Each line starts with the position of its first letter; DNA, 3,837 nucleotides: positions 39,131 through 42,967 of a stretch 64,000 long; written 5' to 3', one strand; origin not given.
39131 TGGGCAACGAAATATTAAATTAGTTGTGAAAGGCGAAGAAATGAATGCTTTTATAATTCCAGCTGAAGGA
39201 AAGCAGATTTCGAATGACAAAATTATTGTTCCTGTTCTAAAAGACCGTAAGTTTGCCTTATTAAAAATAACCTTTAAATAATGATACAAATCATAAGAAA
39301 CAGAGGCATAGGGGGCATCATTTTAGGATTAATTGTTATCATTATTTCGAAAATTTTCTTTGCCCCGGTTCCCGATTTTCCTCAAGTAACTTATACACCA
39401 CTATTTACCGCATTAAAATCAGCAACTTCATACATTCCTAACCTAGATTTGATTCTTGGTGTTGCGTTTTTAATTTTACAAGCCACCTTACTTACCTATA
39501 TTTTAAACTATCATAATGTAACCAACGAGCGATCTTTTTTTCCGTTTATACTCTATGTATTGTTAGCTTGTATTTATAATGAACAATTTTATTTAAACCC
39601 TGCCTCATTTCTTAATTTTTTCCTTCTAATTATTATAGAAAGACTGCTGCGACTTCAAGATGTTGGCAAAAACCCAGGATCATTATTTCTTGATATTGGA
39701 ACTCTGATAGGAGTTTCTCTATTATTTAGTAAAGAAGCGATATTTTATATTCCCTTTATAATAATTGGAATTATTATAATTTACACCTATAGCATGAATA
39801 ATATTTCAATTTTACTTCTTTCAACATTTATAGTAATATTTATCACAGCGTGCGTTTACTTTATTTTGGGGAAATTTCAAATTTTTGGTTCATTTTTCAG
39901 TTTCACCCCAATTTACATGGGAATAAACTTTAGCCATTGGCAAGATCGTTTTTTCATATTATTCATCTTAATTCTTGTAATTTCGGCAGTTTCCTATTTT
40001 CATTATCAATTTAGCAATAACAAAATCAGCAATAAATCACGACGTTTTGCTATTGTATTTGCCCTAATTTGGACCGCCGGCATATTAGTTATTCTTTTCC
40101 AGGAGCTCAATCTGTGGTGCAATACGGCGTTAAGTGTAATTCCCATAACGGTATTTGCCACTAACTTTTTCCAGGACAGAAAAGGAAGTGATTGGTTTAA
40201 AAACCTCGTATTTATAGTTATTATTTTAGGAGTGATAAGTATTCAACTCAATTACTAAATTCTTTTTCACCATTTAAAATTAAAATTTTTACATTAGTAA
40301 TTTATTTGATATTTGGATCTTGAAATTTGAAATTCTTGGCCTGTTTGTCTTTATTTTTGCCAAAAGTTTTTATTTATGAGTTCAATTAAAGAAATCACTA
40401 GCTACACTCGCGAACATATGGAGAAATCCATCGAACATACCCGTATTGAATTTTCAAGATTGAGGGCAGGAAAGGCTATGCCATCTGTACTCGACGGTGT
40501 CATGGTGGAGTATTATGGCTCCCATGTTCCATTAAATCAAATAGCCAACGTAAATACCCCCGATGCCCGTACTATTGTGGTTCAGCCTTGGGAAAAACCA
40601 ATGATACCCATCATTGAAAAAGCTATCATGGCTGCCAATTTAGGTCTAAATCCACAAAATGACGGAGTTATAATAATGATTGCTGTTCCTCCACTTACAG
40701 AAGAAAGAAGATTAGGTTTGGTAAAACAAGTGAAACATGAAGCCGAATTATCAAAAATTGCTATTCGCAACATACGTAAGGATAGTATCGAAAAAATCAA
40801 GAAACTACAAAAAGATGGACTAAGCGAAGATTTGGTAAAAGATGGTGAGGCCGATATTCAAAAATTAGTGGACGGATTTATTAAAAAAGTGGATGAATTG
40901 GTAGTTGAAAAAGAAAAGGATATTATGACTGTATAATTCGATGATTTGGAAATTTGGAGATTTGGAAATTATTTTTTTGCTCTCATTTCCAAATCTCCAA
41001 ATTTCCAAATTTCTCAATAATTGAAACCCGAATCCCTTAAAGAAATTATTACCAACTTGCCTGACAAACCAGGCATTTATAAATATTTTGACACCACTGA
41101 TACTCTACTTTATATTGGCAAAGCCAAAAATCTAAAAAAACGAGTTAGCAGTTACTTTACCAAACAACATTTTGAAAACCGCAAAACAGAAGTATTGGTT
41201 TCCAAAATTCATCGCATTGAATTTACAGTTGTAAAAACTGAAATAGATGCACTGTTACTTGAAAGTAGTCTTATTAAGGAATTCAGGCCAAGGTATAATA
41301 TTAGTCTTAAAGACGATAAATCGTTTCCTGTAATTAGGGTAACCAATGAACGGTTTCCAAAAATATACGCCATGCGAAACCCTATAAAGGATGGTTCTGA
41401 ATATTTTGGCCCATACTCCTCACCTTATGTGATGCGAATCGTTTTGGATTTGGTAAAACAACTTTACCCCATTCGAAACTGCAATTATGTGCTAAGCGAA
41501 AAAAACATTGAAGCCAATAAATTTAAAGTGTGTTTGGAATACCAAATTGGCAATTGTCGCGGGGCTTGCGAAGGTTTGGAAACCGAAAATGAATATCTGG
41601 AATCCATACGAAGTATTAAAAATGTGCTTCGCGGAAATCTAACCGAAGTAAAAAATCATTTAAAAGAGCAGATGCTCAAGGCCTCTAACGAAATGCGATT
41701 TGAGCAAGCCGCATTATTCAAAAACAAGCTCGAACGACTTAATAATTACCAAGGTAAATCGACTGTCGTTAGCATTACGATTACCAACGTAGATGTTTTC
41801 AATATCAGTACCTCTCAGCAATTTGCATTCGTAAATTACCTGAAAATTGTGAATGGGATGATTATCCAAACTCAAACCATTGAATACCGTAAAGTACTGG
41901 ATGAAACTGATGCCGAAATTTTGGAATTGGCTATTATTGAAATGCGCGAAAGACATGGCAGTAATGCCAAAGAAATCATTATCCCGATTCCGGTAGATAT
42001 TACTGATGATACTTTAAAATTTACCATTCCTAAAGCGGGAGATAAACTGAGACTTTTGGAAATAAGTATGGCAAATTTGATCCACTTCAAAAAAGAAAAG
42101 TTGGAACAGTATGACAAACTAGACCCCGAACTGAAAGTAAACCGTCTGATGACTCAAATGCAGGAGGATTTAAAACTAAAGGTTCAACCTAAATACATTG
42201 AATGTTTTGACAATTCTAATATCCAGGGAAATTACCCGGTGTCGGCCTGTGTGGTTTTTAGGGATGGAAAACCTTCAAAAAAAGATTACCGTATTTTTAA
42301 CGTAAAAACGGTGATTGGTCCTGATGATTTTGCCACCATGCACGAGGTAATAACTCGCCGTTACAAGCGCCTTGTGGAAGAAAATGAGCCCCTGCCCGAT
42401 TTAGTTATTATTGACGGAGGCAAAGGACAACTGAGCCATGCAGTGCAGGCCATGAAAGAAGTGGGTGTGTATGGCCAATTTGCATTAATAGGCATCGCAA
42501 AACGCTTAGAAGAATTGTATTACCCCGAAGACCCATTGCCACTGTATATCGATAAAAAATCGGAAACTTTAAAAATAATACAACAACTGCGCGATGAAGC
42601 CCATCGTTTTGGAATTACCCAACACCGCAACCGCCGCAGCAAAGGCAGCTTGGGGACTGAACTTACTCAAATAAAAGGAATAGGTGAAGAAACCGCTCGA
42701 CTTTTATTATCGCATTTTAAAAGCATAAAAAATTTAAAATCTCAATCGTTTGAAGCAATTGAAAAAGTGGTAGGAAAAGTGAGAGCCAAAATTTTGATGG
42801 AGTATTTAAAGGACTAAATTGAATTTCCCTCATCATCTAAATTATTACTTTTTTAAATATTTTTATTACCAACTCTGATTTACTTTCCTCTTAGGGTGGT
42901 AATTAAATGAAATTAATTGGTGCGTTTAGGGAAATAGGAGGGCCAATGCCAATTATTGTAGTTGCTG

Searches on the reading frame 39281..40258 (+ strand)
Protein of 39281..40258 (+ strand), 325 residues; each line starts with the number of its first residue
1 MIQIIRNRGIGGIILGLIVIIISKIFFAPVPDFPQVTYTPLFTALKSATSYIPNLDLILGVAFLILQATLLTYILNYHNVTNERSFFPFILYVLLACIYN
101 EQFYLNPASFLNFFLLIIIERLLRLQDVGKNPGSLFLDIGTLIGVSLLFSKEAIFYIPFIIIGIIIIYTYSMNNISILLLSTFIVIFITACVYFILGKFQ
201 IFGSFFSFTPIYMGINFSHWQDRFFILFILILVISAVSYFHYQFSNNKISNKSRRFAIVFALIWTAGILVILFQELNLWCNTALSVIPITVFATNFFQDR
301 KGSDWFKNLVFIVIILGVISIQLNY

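Call 74: search_protein_families(library=pfam, proteins=[window:39281-40258:+], max_evalue=0.001)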
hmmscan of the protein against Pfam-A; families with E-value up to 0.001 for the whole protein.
window:39281-40258:+ (325 aa): 1 family
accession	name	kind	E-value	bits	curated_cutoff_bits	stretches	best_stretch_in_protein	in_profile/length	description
PF19992.4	DUF6427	-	1e-09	38.5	25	1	58-319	38-290/301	Family of unknown function (DUF6427)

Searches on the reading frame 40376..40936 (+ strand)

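Call 74: search_protein_families(library=pfam, proteins=[window:40376-40936:+], max_evalue=0.001)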
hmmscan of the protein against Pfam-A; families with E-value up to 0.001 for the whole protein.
window:40376-40936:+ (186 aa): 1 family
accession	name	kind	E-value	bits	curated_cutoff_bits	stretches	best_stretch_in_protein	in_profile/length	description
PF01765.24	RRF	-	2.1e-63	213.5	29.7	1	25-184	4-164/164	Ribosome recycling factor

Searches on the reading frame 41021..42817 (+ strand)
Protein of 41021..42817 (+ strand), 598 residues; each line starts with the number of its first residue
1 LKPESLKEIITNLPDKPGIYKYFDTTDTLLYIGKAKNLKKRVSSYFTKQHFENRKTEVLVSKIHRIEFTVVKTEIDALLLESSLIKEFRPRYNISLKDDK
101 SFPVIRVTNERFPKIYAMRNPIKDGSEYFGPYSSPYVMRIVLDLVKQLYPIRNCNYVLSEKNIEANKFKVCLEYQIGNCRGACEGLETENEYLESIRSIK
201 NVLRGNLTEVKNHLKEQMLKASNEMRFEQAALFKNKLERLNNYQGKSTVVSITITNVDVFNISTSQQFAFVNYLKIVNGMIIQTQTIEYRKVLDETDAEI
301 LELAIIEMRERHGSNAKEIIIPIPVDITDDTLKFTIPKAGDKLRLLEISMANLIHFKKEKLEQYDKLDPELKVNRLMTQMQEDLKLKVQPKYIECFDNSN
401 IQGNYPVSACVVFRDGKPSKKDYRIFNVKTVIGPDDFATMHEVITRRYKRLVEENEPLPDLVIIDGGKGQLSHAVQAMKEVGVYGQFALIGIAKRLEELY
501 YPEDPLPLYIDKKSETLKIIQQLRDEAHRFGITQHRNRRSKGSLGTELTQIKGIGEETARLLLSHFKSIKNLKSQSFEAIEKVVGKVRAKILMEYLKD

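Call 74: search_protein_families(library=pfam, proteins=[window:41021-42817:+], max_evalue=0.001)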
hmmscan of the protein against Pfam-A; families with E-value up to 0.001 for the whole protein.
window:41021-42817:+ (598 aa): 6 families
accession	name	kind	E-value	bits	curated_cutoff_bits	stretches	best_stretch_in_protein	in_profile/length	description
PF08459.17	UvrC_RNaseH_dom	-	2.3e-54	184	22.3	1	381-532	1-159/159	UvrC RNAse H endonuclease domain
PF22920.2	UvrC_RNaseH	-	6e-11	42.7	24.3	1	256-353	1-109/116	UvrC Ribonuclease H-like domain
PF01541.30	GIY-YIG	-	9.5e-10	39.1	22.6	1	17-93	2-78/78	GIY-YIG catalytic domain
PF14520.12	HHH_5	-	1.3e-07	32.5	27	1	547-598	3-57/57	Helix-hairpin-helix domain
PF12826.13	HHH_2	-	1.3e-06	28.9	27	1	551-597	8-56/64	Helix-hairpin-helix motif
PF02151.25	UVR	-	2.6e-05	24.3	21.5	1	209-242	2-35/36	UvrB/uvrC motif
